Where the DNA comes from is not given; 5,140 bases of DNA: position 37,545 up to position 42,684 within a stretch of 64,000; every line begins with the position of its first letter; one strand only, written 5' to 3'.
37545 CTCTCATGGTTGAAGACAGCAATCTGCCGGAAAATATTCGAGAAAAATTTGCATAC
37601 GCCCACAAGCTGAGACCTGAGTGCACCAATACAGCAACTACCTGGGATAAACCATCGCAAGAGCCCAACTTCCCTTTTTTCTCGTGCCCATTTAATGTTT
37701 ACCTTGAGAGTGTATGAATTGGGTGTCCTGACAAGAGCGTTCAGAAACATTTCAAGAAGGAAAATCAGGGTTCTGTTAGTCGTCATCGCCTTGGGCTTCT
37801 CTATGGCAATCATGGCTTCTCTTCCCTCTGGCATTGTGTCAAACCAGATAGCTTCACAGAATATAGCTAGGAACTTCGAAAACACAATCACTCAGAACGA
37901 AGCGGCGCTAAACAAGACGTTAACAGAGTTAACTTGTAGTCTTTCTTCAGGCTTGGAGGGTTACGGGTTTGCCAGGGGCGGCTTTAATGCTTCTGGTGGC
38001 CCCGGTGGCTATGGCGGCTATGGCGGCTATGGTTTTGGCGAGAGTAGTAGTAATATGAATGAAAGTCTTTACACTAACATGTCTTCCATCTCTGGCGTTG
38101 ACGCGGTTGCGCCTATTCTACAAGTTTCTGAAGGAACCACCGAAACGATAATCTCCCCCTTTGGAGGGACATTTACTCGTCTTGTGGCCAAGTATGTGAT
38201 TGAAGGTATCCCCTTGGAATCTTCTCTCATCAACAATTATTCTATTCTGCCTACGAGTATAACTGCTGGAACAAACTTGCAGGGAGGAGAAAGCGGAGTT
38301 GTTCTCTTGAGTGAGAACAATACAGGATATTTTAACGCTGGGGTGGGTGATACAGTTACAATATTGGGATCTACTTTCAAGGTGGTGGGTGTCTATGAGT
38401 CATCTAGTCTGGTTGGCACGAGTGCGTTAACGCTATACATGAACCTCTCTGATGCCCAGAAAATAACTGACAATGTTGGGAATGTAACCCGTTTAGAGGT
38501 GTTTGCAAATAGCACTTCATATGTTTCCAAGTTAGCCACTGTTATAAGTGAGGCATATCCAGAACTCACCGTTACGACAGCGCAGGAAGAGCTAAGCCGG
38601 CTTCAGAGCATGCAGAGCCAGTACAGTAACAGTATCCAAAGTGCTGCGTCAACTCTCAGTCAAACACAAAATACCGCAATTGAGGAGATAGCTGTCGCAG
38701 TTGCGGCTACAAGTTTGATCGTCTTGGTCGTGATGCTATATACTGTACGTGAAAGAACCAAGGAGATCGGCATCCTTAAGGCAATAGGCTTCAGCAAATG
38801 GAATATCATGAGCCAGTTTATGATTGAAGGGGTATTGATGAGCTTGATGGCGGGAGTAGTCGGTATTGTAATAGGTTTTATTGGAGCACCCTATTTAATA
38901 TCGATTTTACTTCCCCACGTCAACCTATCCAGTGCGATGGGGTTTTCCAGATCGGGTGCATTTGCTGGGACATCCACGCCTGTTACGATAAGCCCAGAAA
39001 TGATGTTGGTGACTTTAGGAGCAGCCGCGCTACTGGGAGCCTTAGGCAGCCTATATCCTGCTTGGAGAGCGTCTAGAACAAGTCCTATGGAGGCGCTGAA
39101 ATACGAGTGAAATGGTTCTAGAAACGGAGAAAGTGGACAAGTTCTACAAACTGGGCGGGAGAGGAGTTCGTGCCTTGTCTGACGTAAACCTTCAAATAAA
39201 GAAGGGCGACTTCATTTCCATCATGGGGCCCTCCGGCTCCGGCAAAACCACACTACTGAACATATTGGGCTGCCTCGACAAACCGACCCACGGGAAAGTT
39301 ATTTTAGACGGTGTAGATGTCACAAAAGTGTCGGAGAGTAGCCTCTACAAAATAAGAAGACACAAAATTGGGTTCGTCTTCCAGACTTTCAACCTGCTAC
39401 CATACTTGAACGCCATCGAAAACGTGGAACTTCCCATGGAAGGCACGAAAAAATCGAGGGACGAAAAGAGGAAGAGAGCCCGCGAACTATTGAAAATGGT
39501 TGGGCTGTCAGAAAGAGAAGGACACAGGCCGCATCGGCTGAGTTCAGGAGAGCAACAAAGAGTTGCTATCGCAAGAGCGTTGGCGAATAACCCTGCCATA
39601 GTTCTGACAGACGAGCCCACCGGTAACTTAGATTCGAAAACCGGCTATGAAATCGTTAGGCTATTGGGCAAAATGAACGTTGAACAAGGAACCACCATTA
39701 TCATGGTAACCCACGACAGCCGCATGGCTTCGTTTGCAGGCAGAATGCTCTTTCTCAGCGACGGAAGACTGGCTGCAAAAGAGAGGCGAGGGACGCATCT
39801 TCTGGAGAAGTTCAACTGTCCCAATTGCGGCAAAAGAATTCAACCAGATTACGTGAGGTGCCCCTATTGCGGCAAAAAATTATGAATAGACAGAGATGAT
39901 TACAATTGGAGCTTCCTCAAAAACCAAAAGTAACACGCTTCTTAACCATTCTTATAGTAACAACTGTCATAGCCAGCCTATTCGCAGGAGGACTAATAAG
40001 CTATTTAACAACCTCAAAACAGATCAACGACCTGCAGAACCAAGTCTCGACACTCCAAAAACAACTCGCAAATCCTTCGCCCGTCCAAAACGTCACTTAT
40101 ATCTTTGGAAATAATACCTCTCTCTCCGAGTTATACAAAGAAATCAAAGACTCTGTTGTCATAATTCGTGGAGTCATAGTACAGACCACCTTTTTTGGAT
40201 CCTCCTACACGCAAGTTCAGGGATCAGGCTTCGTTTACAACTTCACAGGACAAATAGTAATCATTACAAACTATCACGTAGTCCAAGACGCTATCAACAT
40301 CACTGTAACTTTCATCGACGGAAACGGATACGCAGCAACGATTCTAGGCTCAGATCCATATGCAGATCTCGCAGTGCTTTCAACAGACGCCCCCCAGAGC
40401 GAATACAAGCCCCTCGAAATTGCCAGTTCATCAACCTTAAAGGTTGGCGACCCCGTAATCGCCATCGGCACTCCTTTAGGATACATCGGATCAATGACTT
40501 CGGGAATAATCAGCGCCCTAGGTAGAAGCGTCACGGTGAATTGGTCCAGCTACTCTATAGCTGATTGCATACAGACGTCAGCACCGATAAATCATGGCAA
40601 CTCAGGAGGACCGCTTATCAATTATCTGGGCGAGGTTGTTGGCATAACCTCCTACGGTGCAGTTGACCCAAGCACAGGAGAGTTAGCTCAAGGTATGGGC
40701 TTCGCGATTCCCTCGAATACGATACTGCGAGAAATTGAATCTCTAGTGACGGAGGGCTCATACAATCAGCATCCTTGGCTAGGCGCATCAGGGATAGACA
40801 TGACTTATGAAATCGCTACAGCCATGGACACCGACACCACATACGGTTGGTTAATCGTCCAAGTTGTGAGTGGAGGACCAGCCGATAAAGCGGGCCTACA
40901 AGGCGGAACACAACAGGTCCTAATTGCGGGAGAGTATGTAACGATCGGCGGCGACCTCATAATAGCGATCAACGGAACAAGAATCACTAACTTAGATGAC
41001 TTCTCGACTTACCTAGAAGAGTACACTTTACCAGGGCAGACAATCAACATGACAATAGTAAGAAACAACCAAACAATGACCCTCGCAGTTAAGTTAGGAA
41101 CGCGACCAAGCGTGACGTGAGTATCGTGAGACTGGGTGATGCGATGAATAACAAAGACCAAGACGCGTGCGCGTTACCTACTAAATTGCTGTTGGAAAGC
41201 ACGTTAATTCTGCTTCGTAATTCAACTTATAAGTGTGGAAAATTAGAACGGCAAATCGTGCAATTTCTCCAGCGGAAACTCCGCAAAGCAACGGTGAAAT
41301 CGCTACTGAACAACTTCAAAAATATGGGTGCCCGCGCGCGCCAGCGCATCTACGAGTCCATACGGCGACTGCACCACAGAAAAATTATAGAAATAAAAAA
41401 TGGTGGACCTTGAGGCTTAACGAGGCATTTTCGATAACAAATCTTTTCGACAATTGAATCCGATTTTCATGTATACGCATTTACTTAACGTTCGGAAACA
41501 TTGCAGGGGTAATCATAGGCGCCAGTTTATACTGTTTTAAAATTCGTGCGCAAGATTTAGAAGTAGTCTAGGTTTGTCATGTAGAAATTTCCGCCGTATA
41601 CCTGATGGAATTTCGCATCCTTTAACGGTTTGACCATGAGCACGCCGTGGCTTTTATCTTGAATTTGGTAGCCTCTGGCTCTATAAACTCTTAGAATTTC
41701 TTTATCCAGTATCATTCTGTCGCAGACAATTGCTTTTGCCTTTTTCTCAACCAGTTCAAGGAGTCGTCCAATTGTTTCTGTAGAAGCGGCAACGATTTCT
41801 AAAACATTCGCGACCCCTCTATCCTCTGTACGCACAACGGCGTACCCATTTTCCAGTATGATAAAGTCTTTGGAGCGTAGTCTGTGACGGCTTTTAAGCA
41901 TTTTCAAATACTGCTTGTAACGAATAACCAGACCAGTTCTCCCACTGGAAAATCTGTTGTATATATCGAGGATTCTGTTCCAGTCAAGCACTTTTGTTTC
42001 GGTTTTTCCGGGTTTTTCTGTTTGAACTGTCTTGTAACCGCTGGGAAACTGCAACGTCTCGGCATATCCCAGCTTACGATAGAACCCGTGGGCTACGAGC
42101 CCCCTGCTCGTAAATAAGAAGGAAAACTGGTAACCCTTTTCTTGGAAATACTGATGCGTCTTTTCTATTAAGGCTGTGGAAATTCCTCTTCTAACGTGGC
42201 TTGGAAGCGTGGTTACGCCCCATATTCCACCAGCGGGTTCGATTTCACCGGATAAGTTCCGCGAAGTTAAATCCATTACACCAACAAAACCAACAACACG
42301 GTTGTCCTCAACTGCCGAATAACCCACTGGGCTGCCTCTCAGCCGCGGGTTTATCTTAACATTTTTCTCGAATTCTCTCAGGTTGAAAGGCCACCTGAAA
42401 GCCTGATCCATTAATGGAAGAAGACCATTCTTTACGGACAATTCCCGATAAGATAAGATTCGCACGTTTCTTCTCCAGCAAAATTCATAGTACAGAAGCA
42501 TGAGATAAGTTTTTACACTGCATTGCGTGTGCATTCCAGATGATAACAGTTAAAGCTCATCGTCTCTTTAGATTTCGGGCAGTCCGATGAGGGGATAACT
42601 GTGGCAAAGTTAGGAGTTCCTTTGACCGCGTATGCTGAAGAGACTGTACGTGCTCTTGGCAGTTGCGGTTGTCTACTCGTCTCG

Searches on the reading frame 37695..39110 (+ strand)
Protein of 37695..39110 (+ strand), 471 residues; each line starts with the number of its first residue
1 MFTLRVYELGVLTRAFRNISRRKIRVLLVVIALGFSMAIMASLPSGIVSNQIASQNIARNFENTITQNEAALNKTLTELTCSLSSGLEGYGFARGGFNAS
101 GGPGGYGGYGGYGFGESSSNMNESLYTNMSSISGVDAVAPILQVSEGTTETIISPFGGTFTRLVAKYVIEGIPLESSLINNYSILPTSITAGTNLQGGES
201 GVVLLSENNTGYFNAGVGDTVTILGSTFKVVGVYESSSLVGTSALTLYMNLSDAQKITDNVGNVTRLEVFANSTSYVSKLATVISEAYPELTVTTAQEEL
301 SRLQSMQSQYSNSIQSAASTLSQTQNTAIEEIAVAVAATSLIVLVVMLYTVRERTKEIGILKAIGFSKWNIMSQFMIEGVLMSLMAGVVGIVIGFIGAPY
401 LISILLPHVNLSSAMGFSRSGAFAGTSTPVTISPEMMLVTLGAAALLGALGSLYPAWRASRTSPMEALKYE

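Call 67: search_protein_families(library=pfam, proteins=[window:37695-39110:+], max_evalue=0.01)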
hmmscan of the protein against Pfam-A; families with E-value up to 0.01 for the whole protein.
window:37695-39110:+ (471 aa): 2 families
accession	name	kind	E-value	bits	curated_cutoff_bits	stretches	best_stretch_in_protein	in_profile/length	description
PF02687.27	FtsX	-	3.4e-20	72.7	25.5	1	333-464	5-120/120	FtsX-like permease C-terminal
PF12704.14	MacB_PCD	-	7.6e-07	30.1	27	1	116-284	49-188/207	MacB-like periplasmic core domain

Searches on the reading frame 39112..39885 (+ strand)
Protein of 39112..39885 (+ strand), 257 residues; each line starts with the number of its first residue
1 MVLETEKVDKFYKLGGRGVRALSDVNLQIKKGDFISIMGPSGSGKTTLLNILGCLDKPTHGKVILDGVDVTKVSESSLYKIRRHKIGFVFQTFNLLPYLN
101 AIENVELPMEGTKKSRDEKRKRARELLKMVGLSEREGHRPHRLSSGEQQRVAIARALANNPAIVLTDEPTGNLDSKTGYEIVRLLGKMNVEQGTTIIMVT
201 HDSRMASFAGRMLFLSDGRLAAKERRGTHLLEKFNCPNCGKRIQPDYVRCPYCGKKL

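Call 67: search_protein_families(library=pfam, proteins=[window:39112-39885:+], max_evalue=0.01)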
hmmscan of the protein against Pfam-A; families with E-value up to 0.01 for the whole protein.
window:39112-39885:+ (257 aa): 12 families
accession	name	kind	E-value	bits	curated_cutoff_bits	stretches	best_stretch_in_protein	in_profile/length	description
PF00005.33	ABC_tran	-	5.6e-34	118.1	25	1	22-170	1-136/137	ABC transporter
PF13304.12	AAA_21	-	2e-07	31.9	27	1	135-203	230-300/304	AAA domain, putative AbiEii toxin, Type IV TA system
PF13248.11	Zn_ribbon_3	-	8.7e-07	28.6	27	1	233-257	2-26/26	zinc-ribbon domain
PF13240.11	Zn_Ribbon_1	-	1.5e-06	28.2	25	1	236-257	2-23/23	zinc-ribbon domain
PF02463.25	SMC_N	-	6.6e-05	22.9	40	0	121-212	121-208/220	RecF/RecN/SMC N terminal domain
PF12773.13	DZR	-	0.0014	19.2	27.3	1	236-256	1-21/45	Double zinc ribbon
PF13401.12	AAA_22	-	0.0025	18.5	27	0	32-57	5-30/130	AAA domain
PF24460.1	DUF7575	-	0.0028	17.4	28.5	0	235-257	5-27/28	Domain of unknown function (DUF7575)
PF17032.10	Zn_ribbon_15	-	0.003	18.7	28.9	1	233-254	52-73/73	zinc-ribbon family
PF13555.12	AAA_29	-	0.0032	17.6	27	1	26-49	16-39/61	P-loop containing region of AAA domain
PF13476.12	AAA_23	-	0.0033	18.5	27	1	16-52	4-39/201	AAA domain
PF10571.15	UPF0547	-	0.0067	17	29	0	235-254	2-21/26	Uncharacterised protein family UPF0547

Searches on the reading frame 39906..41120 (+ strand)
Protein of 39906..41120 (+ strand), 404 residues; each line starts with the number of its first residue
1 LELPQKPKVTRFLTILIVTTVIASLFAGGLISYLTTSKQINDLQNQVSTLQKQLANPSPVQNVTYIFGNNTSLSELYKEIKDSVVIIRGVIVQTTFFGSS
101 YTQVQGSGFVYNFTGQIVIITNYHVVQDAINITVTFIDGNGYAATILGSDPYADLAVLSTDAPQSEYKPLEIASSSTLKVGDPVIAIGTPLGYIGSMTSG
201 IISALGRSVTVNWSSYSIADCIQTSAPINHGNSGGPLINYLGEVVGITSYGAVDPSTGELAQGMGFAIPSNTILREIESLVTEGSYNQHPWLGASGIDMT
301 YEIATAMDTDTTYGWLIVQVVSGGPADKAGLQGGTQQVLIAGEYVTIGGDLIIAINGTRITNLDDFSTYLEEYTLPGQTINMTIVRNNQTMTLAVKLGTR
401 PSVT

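Call 67: search_protein_families(library=pfam, proteins=[window:39906-41120:+], max_evalue=0.01)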
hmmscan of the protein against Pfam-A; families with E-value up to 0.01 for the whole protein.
window:39906-41120:+ (404 aa): 5 families
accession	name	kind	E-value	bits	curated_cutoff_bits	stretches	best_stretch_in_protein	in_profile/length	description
PF13365.12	Trypsin_2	-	8.7e-33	114.5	27.6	1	106-247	1-144/144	Trypsin-like peptidase domain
PF00089.32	Trypsin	-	2.5e-14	54.1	20.6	1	108-273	29-216/220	Trypsin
PF13180.12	PDZ_2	-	3.8e-11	43.6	27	1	311-397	10-80/80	PDZ domain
PF17820.7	PDZ_6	-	1.1e-07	31.9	27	1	349-374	19-42/54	PDZ domain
PF00595.29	PDZ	-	0.0015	19.3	23.2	0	349-363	46-60/81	PDZ domain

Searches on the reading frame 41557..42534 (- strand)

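Call 67: search_protein_families(library=pfam, proteins=[window:41557-42534:-], max_evalue=0.01)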
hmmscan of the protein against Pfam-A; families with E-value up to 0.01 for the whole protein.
window:41557-42534:- (325 aa): 5 families
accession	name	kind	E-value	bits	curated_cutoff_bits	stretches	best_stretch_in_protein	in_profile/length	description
PF13527.13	Acetyltransf_9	-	7.8e-13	49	25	1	72-158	44-125/127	Acetyltransferase (GNAT) domain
PF00583.31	Acetyltransf_1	-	3.3e-11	43.9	20.7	1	44-157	10-116/116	Acetyltransferase (GNAT) family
PF13508.13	Acetyltransf_7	-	9.4e-09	36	27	1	73-158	7-83/84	Acetyltransferase (GNAT) domain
PF08445.16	FR47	-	7.1e-05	23.1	22.1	1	99-160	19-80/86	FR47-like protein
PF13673.13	Acetyltransf_10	-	0.00016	22.1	23.6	1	70-160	32-110/128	Acetyltransferase (GNAT) domain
